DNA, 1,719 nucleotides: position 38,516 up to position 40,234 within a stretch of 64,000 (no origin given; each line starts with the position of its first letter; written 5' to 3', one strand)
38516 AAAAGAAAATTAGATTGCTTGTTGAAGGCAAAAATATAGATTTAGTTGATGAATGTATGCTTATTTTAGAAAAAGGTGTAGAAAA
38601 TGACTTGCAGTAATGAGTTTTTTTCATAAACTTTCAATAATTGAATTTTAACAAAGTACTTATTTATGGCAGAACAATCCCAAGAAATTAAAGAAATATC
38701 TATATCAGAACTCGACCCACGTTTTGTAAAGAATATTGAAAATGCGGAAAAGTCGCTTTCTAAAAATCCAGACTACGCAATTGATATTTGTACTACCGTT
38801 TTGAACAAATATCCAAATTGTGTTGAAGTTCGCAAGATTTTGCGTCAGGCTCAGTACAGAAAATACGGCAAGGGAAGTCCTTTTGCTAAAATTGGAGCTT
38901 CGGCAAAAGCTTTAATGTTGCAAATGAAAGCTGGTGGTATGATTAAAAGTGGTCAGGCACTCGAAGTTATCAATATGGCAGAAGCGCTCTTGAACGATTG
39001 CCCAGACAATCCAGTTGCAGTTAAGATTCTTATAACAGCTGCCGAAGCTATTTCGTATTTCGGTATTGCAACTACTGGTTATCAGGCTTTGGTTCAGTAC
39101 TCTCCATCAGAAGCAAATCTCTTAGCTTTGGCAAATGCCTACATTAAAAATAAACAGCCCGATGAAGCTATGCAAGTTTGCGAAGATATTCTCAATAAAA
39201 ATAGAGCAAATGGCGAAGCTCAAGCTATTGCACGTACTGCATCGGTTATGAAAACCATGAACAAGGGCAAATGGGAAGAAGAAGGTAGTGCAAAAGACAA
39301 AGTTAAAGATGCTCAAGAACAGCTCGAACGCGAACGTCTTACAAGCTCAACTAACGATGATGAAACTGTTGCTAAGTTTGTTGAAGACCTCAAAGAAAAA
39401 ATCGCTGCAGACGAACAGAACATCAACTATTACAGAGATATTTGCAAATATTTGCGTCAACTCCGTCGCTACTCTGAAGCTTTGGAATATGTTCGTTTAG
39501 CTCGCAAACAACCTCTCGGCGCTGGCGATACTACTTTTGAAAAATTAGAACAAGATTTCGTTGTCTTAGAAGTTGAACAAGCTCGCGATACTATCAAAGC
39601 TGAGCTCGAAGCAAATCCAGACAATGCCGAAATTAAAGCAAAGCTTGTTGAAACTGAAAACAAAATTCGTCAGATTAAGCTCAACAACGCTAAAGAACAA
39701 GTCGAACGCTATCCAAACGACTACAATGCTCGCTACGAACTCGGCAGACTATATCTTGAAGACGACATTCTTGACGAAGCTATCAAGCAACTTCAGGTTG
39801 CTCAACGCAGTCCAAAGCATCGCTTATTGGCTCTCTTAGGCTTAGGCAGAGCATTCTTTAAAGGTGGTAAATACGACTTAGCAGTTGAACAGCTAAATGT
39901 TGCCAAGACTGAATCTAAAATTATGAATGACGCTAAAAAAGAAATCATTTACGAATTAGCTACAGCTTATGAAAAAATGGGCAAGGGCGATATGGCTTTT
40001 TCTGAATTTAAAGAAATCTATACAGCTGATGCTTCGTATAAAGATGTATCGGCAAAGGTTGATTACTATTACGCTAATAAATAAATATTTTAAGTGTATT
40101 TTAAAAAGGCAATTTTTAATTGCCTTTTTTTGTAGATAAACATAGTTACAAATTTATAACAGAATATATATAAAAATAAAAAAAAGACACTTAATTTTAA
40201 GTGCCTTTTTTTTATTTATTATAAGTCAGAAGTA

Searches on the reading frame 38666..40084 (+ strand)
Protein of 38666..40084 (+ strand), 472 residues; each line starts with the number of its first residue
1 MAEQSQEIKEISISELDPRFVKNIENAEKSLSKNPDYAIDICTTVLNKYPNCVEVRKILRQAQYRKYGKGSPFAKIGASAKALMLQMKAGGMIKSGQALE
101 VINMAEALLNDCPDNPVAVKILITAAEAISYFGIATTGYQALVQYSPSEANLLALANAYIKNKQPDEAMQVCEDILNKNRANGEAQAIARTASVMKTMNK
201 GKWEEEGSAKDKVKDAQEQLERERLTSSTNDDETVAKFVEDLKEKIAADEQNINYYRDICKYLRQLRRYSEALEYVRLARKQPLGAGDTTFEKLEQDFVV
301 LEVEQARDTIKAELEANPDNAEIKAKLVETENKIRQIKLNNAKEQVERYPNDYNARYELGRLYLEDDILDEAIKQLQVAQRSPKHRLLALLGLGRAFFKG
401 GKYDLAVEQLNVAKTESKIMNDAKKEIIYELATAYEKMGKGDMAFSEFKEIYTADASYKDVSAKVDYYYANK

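Call 39: search_protein_families(library=pfam, alignment_id=A4, max_evalue=0.00001)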
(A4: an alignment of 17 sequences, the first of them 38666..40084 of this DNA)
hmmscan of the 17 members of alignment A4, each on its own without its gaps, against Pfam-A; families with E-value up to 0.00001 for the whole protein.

A. member 1, window:38666-40084:+ (472 aa): 8 families
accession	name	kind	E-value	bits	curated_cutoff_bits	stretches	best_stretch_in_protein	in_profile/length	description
PF14559.12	TPR_19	-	1.8e-13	51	25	0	139-187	14-63/68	Tetratricopeptide repeat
PF13428.12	TPR_14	-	3e-13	49.5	23.5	0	151-185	3-37/44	Tetratricopeptide repeat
PF13174.12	TPR_6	-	4.7e-09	36.7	26.3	0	389-411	2-24/33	Tetratricopeptide repeat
PF14561.12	TPR_20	-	8.2e-09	36.1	25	0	338-376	7-45/90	Tetratricopeptide repeat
PF13432.12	TPR_16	-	2e-08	34.9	32.7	0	346-383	24-62/65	Tetratricopeptide repeat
PF13431.12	TPR_17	-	7.7e-07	29.4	24.4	0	346-373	6-33/34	Tetratricopeptide repeat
PF13424.12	TPR_12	-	1.8e-06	28.5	30.1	0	372-412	26-70/77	Tetratricopeptide repeat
PF07719.23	TPR_2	-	6.5e-06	26.3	27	0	152-180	4-32/34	Tetratricopeptide repeat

B. families by the number of members that match (of 17 scanned): 26 families (the first 25 are shown)
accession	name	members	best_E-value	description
PF03030.21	H_PPase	1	1.2e-265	Inorganic H+ pyrophosphatase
PF07971.18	Glyco_hydro_92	1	4.9e-158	Glycosyl hydrolase family 92 catalytic domain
PF00478.31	IMPDH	1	3.7e-122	IMP dehydrogenase / GMP reductase domain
PF02690.20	Na_Pi_cotrans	1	2.4e-61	Na+/Pi-cotransporter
PF03462.23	PCRF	1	1.1e-58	PCRF domain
PF03553.21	Na_H_antiporter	1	1e-49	Na+/H+ antiporter family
PF04616.20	Glyco_hydro_43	1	2.5e-46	Glycosyl hydrolases family 43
PF17678.7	Glyco_hydro_92N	1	2.1e-45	Glycosyl hydrolase family 92 N-terminal domain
PF00472.26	RF-1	1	4e-44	RF-1 domain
PF09835.14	DUF2062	1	3.1e-25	Uncharacterized protein conserved in bacteria (DUF2062)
PF17389.8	Bac_rhamnosid6H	1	7.8e-24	Bacterial alpha-L-rhamnosidase 6 hairpin glycosidase domain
PF01551.29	Peptidase_M23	1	4e-15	Peptidase family M23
PF22848.2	ASD1_dom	1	7.1e-15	Alpha-L-arabinofuranosidase 1 domain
PF14559.12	TPR_19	1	1.8e-13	Tetratricopeptide repeat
PF06964.18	Alpha-L-AF_C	1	2.5e-13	Alpha-L-arabinofuranosidase C-terminal domain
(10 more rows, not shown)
